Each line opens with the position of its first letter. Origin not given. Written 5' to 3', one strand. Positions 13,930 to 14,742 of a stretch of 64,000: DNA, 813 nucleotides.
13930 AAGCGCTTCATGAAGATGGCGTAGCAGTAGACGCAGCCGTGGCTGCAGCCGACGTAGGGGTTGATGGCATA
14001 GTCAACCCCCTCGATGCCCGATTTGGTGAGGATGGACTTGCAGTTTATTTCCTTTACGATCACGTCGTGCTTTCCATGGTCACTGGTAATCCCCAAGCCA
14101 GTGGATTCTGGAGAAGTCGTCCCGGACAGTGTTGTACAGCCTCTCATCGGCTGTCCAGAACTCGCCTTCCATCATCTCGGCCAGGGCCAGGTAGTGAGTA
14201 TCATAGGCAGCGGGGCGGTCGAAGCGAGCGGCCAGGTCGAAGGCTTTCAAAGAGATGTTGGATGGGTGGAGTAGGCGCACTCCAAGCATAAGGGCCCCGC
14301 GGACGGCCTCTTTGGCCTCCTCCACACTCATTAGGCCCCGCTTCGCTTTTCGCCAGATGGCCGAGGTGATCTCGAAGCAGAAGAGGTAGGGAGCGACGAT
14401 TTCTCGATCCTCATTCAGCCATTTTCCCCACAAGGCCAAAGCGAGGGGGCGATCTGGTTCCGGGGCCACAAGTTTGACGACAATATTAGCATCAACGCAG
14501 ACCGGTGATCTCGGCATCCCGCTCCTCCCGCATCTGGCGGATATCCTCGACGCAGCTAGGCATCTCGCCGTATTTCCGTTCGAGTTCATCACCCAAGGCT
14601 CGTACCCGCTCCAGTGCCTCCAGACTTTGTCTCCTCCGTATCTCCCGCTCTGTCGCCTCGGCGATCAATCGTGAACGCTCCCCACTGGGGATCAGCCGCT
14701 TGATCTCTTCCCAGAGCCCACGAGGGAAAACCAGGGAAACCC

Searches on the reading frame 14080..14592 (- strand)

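Call 74: search_protein_families(library=pfam, proteins=[window:14080-14592:-], max_evalue=0.01)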
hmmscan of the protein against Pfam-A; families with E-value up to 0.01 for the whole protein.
window:14080-14592:- (170 aa): 2 families
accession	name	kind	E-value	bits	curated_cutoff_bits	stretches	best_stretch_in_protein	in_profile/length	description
PF01850.27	PIN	-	1.7e-05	25.8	23.6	1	31-155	1-117/120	PIN domain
PF10130.15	PIN_2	-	0.00082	20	22.4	1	33-153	2-116/133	PIN domain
